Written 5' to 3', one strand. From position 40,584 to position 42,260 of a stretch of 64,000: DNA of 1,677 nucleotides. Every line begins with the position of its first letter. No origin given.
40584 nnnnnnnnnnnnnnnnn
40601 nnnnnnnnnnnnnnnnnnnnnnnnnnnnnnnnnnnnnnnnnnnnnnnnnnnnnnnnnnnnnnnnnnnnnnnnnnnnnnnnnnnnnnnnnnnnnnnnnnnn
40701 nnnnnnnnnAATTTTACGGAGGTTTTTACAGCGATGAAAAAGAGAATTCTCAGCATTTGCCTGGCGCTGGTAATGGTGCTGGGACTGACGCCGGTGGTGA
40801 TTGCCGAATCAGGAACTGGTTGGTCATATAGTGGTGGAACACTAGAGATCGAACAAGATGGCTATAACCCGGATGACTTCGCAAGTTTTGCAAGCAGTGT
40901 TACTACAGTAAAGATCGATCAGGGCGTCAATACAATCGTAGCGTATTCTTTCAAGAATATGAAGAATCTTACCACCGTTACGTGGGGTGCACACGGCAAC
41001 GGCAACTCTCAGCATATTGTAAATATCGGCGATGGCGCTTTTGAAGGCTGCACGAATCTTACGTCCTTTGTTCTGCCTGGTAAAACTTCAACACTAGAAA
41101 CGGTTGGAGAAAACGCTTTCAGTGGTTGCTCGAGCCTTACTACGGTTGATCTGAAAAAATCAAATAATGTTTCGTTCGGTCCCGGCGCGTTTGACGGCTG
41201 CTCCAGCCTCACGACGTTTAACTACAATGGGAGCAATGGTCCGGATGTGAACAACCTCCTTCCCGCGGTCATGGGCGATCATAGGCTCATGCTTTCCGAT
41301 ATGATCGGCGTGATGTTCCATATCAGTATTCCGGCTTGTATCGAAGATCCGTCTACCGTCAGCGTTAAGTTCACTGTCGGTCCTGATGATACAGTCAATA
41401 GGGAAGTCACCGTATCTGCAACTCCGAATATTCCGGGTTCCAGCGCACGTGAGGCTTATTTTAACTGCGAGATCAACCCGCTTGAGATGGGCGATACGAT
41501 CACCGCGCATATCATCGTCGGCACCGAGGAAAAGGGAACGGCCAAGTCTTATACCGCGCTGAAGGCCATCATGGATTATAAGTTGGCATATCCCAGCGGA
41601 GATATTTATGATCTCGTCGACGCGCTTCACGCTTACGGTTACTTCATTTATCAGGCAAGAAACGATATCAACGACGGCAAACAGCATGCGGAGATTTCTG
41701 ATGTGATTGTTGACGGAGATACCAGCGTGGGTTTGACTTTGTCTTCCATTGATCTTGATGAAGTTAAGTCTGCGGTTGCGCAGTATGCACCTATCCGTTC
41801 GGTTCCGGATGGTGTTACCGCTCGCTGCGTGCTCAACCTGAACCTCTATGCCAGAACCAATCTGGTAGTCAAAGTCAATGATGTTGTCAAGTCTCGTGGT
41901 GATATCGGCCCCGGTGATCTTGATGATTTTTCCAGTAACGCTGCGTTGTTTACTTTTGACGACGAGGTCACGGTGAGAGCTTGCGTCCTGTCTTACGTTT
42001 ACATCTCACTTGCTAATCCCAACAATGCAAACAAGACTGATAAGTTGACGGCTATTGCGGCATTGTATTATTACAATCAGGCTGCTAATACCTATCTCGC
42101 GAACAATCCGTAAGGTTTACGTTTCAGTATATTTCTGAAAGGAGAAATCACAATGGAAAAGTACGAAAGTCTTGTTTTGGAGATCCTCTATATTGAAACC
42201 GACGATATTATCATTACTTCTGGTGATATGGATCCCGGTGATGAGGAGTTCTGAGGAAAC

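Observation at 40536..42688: Low-GC island: secreted BspA-type LRR protein followed by two paralogous unannotated mini-ORFs with a conserved N-terminus and divergent tails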

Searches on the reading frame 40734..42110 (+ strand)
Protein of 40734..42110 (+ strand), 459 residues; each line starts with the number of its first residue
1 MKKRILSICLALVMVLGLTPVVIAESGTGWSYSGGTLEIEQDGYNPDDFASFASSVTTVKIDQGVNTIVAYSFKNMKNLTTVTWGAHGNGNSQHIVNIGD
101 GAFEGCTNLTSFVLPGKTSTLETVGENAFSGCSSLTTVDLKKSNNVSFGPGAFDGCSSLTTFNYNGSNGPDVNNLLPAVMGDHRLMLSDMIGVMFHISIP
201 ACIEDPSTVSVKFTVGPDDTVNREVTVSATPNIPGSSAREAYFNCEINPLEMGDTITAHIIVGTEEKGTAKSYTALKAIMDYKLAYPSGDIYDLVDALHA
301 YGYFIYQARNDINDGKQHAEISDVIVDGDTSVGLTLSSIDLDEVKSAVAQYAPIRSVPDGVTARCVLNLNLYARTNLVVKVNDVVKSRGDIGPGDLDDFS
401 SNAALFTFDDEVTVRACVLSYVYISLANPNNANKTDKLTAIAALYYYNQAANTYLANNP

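Call 7: search_protein_families(library=ncbifam, proteins=[window:40734-42110:+], max_evalue=10)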
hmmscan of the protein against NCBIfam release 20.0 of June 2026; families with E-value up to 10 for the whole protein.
window:40734-42110:+ (459 aa): 1 family
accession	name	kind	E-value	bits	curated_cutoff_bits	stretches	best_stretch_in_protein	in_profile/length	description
TIGR02167.2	Liste_lipo_26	repeat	0.014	15.1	30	1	129-140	2-13/26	PARCEL repeat-containing surface protein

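Call 8: search_protein_families(library=pfam, proteins=[window:40734-42110:+], max_evalue=10)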
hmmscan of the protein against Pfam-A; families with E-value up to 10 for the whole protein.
window:40734-42110:+ (459 aa): 2 families
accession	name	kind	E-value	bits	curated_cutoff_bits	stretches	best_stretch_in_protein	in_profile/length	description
PF13306.12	LRR_5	-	8e-18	65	27.7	1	93-165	20-87/127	BspA type Leucine rich repeat region (6 copies)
PF13855.12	LRR_8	-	3.1e-08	33.7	27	2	120-163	12-55/61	Leucine rich repeat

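Call 19: find_related_loci(query=window:40734-42110:+, collection=genome_contigs, flank=10000)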
Query window:40734-42110:+ (459 aa) in genome_contigs; peptide patterns used: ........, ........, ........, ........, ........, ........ (x = any residue, [..] = any of these).
55 stretches matched a pattern, but none encodes a relative of the query by tblastn (E <= 1e-3).

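Call 23: find_homologous_proteins(query=window:40734-42110:+, max_evalue=0.00001)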
Query window:40734-42110:+ (459 aa): 3111 proteins with E <= 0.00001 among 8000 candidates; the best 120 are listed.
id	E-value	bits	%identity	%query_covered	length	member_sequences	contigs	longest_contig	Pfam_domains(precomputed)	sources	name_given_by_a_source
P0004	0.0e+0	1025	100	100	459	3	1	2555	PF13306.13,PF13855.13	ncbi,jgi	jgi:hypothetical protein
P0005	4.1e-52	195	39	24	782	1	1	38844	PF13306.13,PF12799.14,PF13855.13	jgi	jgi:hypothetical protein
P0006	2.4e-47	180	35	24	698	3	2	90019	PF21605.4,PF13306.13,PF25059.2,PF05725.19,PF12799.14,PF13855.13,PF00041.28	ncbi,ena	-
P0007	1.9e-46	177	38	24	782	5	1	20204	PF13306.13,PF18962.8,PF04770.18,PF13855.13,PF23952.2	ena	-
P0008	4.8e-46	175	46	19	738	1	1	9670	PF13306.13,PF13855.13,PF23952.2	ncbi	-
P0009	1.1e-44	171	39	16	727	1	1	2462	PF13306.13,PF13855.13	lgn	-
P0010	2.1e-44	170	36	31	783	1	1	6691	PF13306.13,PF13855.13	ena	-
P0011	8.5e-44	168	33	35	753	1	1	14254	PF13306.13,PF13855.13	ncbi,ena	-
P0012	8.8e-44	168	41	16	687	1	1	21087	PF13306.13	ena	-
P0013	3.1e-43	166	35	24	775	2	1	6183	PF13306.13,PF13855.13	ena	-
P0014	5.9e-42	162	35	24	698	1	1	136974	PF13306.13,PF25059.2,PF05725.19,PF12799.14,PF13855.13,PF00041.28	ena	-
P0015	1.1e-41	161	31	25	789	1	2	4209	PF13306.13,PF05725.19,PF13855.13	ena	-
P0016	2.7e-41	160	37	24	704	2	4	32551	PF13306.13,PF13855.13,PF23952.2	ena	-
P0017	3.7e-41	159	38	24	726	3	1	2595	PF13306.13,PF13855.13,PF23952.2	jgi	jgi:hypothetical protein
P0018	3.8e-41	159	36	24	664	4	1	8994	PF13306.13,PF12799.14,PF13855.13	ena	-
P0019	4.4e-41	159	35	25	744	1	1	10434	PF13306.13,PF13855.13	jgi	jgi:hypothetical protein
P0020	6.5e-41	158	32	35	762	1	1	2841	PF13306.13,PF13855.13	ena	-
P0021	1.0e-40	158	37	24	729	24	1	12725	PF21605.4,PF13306.13,PF25059.2,PF05725.19,PF12799.14,PF13855.13,PF00041.28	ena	-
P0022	1.1e-40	158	39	24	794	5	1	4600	PF13306.13,PF13855.13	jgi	jgi:hypothetical protein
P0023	1.8e-40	157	37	23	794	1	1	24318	PF13306.13,PF13855.13,PF23952.2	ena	-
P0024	1.9e-40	157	46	15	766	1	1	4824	PF13306.13,PF13855.13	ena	-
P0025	4.1e-40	156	25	70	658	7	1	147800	PF13306.13,PF13855.13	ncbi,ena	-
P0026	4.9e-40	156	35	25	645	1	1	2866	PF13306.13,PF05725.19,PF13855.13,PF23952.2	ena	-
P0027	5.5e-40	155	33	26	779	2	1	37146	PF04198.20,PF13306.13,PF18998.7,PF27129.1,PF12799.14,PF13855.13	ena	-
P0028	1.3e-39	154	35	28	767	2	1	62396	PF13306.13,PF00404.25,PF05725.19,PF13855.13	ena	-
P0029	1.4e-39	154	35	28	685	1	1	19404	PF13306.13,PF14195.12,PF05725.19,PF12799.14,PF13855.13,PF23952.2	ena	-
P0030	2.4e-39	153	39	25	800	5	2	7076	PF13306.13,PF13855.13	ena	-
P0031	2.5e-39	153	33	24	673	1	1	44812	PF13306.13,PF05725.19,PF27129.1,PF13855.13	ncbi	-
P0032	3.2e-39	153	38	20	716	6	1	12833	PF13306.13,PF18878.6,PF13855.13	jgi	jgi:hypothetical protein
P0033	3.3e-39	153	37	26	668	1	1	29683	PF13306.13,PF12799.14,PF13855.13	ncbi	-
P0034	4.6e-39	152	35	26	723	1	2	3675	PF13306.13,PF05725.19,PF13855.13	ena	-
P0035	5.9e-39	152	37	24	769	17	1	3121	PF13306.13,PF13855.13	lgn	-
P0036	6.0e-39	152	46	15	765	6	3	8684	PF13306.13,PF13855.13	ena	-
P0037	6.2e-39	152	39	25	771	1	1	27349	PF13306.13,PF00404.25,PF12799.14,PF13855.13,PF23952.2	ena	-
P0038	1.8e-38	150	32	24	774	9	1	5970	PF13306.13,PF13855.13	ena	-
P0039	3.2e-38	150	37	24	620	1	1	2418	PF13306.13,PF12799.14,PF13855.13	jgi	jgi:hypothetical protein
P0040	5.0e-38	149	38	23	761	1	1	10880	PF13306.13,PF00207.29,PF05725.19,PF13855.13,PF23952.2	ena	-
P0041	6.4e-38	149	41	24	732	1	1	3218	PF13306.13,PF13855.13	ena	-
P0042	1.1e-37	148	42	23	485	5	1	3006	PF13306.13,PF13855.13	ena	-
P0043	1.1e-37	148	38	24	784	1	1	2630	PF13306.13,PF18962.8,PF13855.13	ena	-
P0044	1.2e-37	148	34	22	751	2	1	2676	PF13306.13,PF12799.14,PF13855.13,PF23952.2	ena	-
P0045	1.3e-37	148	34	24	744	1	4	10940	PF13306.13,PF08357.17,PF13676.12,PF13855.13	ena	-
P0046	1.5e-37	147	37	24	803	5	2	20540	PF13306.13,PF13855.13,PF23952.2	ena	-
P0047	2.2e-37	147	45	15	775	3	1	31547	PF13306.13,PF13855.13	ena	-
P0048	2.6e-37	147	37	24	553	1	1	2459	PF13306.13,PF05725.19,PF13855.13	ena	-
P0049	6.4e-37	145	36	24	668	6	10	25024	PF13306.13,PF18878.6,PF13855.13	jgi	-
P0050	6.6e-37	145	31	29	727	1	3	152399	PF13306.13,PF18998.7,PF13855.13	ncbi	-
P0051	6.9e-37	145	42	17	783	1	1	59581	PF13306.13,PF18962.8,PF18998.7,PF27129.1,PF12799.14,PF13855.13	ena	-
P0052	7.1e-37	145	33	24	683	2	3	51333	PF13306.13,PF13855.13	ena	-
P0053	2.0e-36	144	35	26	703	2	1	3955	PF13306.13,PF12799.14,PF13855.13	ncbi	-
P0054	2.2e-36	144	36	26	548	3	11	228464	PF09479.17,PF13306.13,PF13855.13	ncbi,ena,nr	ncbi:MAG: leucine-rich repeat protein [Spirochaetaceae bacterium]|nr:leucine-rich repeat protein [Sp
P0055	2.3e-36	144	35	16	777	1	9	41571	PF13306.13,PF13855.13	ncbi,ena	-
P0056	3.1e-36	143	34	26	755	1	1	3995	PF13306.13,PF00404.25,PF05725.19,PF13855.13,PF23952.2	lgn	-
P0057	3.6e-36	143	37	24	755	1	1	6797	PF23454.2,PF13306.13,PF05725.19,PF13855.13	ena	-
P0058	3.7e-36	143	36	23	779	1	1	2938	PF13306.13,PF13855.13,PF23952.2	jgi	jgi:hypothetical protein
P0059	3.9e-36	143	28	32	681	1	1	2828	PF13306.13,PF22359.3,PF02368.25,PF13855.13,PF26918.1,PF23952.2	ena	-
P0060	6.4e-36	142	37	25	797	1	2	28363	PF13306.13,PF05725.19,PF12799.14,PF13855.13,PF23952.2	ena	-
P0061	6.5e-36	142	39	24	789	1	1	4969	PF13306.13,PF18998.7,PF13855.13,PF23952.2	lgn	-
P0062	8.4e-36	142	39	24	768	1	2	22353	PF13306.13,PF05725.19,PF13855.13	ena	-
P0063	8.5e-36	142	32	25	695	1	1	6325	PF13306.13,PF00207.29,PF13855.13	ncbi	ncbi:MAG: leucine-rich repeat domain-containing protein, partial [Acutalibacteraceae bacterium]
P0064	9.8e-36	141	40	23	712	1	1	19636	PF07714.24,PF00069.32,PF13306.13,PF13855.13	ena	-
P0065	1.1e-35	141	36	23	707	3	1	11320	PF13306.13,PF12799.14,PF13855.13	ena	-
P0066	2.7e-35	140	36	25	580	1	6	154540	PF13306.13,PF13855.13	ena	-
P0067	2.7e-35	140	34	27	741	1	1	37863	PF13306.13,PF12799.14,PF13855.13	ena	-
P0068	3.8e-35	139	41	24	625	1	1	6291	PF13306.13,PF00533.34,PF13855.13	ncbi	-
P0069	4.1e-35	139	30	24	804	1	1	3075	PF13306.13,PF01582.26,PF12799.14,PF13676.12,PF13855.13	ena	-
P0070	4.4e-35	139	35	24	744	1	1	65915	PF00069.32,PF13306.13,PF13855.13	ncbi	-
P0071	4.7e-35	139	38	24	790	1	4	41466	PF13306.13,PF25059.2,PF05725.19,PF13855.13,PF00041.28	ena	-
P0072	4.7e-35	139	38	24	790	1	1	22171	PF13306.13,PF25059.2,PF05725.19,PF13855.13,PF00041.28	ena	-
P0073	5.0e-35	139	40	24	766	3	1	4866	PF13306.13,PF05725.19,PF12799.14,PF13855.13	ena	-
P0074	5.1e-35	139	42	23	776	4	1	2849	PF13306.13,PF13855.13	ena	-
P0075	5.1e-35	139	36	24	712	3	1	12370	PF13306.13,PF13855.13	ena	-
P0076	5.2e-35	139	38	22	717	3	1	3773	PF13306.13,PF13855.13,PF23952.2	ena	-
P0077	6.7e-35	139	33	37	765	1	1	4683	PF13306.13,PF18962.8,PF18998.7,PF12799.14,PF13855.13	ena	-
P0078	6.9e-35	139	37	27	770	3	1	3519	PF13306.13,PF12799.14,PF13855.13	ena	-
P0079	7.3e-35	139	33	27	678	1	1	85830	PF07679.23,PF13895.13,PF13306.13,PF13927.13,PF00047.32,PF13855.13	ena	-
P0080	7.4e-35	139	30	24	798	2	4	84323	PF13306.13,PF13855.13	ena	-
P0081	8.3e-35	138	36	23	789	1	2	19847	PF13306.13,PF05725.19,PF13855.13,PF23952.2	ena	-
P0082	8.6e-35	138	33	30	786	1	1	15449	PF09479.17,PF13306.13,PF13855.13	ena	-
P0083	1.5e-34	137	32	27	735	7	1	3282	PF13306.13,PF13855.13,PF23952.2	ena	-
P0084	1.6e-34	137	35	33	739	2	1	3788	PF13306.13,PF05725.19,PF13855.13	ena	-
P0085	1.7e-34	137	31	30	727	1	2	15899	PF00069.32,PF13306.13,PF03109.23,PF13855.13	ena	-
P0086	2.7e-34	137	49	16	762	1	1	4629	PF13306.13,PF00404.25,PF13855.13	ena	-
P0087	2.8e-34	137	39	23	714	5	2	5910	PF13306.13,PF12799.14,PF13855.13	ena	-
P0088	2.9e-34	137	46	14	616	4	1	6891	PF13306.13,PF13855.13,PF23952.2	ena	-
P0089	3.2e-34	136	36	26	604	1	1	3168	PF13306.13,PF18998.7,PF05725.19,PF13855.13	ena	-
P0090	4.1e-34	136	40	15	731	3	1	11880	PF13306.13,PF13676.12,PF13855.13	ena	-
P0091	4.8e-34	136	37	24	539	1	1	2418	PF13306.13,PF13855.13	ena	-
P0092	5.6e-34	136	34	24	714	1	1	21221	PF13306.13,PF05725.19,PF12799.14,PF13855.13,PF23952.2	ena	-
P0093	6.1e-34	136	35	26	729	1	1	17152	PF00069.32,PF13306.13,PF13855.13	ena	-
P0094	6.3e-34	135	35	24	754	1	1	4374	PF13306.13,PF13855.13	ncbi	-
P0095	6.6e-34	135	34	25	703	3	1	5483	PF10544.16,PF13306.13,PF13455.13,PF12799.14,PF13855.13,PF23952.2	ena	-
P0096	6.7e-34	135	44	16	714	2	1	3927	PF13306.13,PF12799.14,PF13855.13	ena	-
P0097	9.8e-34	135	36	24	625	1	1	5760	PF13306.13,PF05725.19,PF13855.13,PF23952.2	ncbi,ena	-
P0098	1.1e-33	135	37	24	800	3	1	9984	PF13306.13,PF02368.25,PF13855.13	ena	-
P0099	1.2e-33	134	39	24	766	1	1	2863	PF13306.13,PF13855.13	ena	-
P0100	1.3e-33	134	38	24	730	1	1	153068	PF13306.13,PF13855.13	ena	-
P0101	1.7e-33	134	40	24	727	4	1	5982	PF13306.13,PF12799.14,PF13855.13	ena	-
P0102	1.7e-33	134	32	23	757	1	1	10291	PF23454.2,PF13306.13,PF12799.14,PF13676.12,PF13855.13,PF23952.2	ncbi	ncbi:MAG: leucine-rich repeat protein [Acutalibacteraceae bacterium]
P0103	2.4e-33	134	40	24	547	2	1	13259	PF13306.13,PF05725.19,PF13855.13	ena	-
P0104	3.0e-33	133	29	32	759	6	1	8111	PF13306.13,PF05725.19,PF13855.13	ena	-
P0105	3.3e-33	133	34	24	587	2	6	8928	PF13306.13,PF13855.13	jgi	-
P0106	4.1e-33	133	39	23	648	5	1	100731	PF13306.13,PF13855.13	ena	-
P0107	4.1e-33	133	32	24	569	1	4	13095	PF13306.13,PF12799.14,PF13855.13,PF23952.2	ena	-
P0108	4.2e-33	133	35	24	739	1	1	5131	PF13306.13,PF13855.13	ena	-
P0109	4.5e-33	133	34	25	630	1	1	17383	PF13306.13,PF05725.19,PF13855.13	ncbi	-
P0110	4.9e-33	133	34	25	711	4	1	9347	PF13306.13,PF13855.13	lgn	-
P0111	5.3e-33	132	36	25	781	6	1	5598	PF13306.13,PF05725.19,PF12799.14,PF13855.13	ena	-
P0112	5.3e-33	132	37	35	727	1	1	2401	PF13306.13,PF00659.25,PF18962.8,PF05725.19,PF13855.13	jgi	jgi:hypothetical protein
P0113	6.2e-33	132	48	15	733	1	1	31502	PF13306.13,PF05725.19,PF13855.13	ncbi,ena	-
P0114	6.6e-33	132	34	24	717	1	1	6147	PF00069.32,PF13306.13,PF13855.13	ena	-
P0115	7.0e-33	132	41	24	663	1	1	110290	PF13306.13,PF05725.19,PF13855.13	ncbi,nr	ncbi:MAG: leucine-rich repeat domain-containing protein [Verrucomicrobiota bacterium]|nr:leucine-ric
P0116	7.2e-33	132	35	25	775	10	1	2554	PF13306.13,PF13855.13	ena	-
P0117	7.5e-33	132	36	25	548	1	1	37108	PF13306.13,PF00533.34,PF13855.13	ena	-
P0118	8.1e-33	132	35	24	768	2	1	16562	PF00069.32,PF13306.13,PF05725.19,PF13855.13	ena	-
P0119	8.1e-33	132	31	25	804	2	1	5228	PF13306.13,PF12799.14,PF13855.13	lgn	-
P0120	8.9e-33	132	39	24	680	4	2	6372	PF13306.13,PF05725.19,PF12799.14,PF13855.13,PF23952.2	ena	-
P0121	1.2e-32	131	30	40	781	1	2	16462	PF13306.13,PF05725.19,PF00395.26,PF13855.13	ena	-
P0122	1.2e-32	131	36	30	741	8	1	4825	PF13306.13,PF12799.14,PF13855.13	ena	-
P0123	1.4e-32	131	39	30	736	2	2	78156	PF13306.13,PF13004.14,PF12799.14,PF13855.13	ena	-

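Call 24: find_encoding_contigs(protein=P0025, flank=6000, max_places=3)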
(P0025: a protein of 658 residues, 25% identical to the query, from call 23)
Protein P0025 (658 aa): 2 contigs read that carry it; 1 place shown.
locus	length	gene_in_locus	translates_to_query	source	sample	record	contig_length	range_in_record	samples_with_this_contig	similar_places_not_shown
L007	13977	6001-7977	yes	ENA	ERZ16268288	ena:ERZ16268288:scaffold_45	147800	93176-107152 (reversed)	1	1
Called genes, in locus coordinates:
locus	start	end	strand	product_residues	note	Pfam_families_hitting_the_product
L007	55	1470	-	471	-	PF13173:AAA_14, PF13635:DUF4143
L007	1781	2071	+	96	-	-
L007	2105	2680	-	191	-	PF00719:Pyrophosphatase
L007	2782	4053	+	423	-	PF04326:SLFN_AlbA_2, PF13749:HATPase_c_4, PF22168:DIP2311-like_C (weak)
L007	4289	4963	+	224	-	PF18978:DUF5714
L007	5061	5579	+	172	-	PF02627:CMD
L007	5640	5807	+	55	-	-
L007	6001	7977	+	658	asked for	PF13306:LRR_5, PF13855:LRR_8 (faint), PF13306:LRR_5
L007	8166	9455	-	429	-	PF13173:AAA_14, PF13635:DUF4143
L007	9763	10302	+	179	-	PF02525:Flavodoxin_2, PF03358:FMN_red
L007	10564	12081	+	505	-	PF00497:SBP_bac_3, PF12974:Phosphonate-bd (weak), PF09084:NMT1 (weak), PF00528:BPD_transp_1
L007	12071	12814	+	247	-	PF02463:SMC_N (faint), PF00005:ABC_tran, PF13304:AAA_21 (weak)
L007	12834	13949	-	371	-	-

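Call 70: predict_structure(protein=window:40734-42110:+)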
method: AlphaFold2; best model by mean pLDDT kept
length: 459 residues; sequences in the alignment: 1
mean_pLDDT: 49.1   pTM: 0.41
mean pLDDT of the five models: 49.1, 43.7, 43.4, 43.2, 38.8
residues with pLDDT >= 90: 24; 70-90: 81; 50-70: 46; < 50: 308
segments of 3 or more residues with pLDDT < 50: 1-4, 16-18, 87-90, 167-459
pLDDT, mean of each block of 10 residues (from residue 1): 47 50 64 89 84 90 80 90 67 73 92 71 83 81 64 71 53 42 30 32 38 41 38 34 37 41 35 31 35 40 41 35 29 27 33 30 29 27 29 33 32 32 35 41 43 38
secondary structure, 60 per line:
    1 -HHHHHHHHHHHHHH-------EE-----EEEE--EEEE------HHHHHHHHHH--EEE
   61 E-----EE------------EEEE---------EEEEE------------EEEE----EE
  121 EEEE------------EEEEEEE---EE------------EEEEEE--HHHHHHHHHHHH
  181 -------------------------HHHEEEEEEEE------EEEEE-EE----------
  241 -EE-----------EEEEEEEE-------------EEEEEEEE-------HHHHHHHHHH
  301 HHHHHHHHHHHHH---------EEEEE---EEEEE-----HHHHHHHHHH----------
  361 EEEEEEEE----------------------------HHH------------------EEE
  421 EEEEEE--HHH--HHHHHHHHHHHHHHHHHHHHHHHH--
elements in order: H2-15 E30-33 E36-39 H46-55 E58-61 E81-84 E94-98 E111-114 E119-124 E137-143 E161-166 H169-180 E209-216 E223-227 E255-262 E276-283 H291-313 E323-327 E331-335 H341-350 E361-368 E418-426 H434-457

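Call 85: find_related_loci(query=window:40734-42110:+, collection=metagenome_contigs, flank=8000)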
Query window:40734-42110:+ (459 aa) in metagenome_contigs; peptide patterns used: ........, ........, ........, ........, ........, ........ (x = any residue, [..] = any of these).
77 stretches matched a pattern, but none encodes a relative of the query by tblastn (E <= 1e-3).
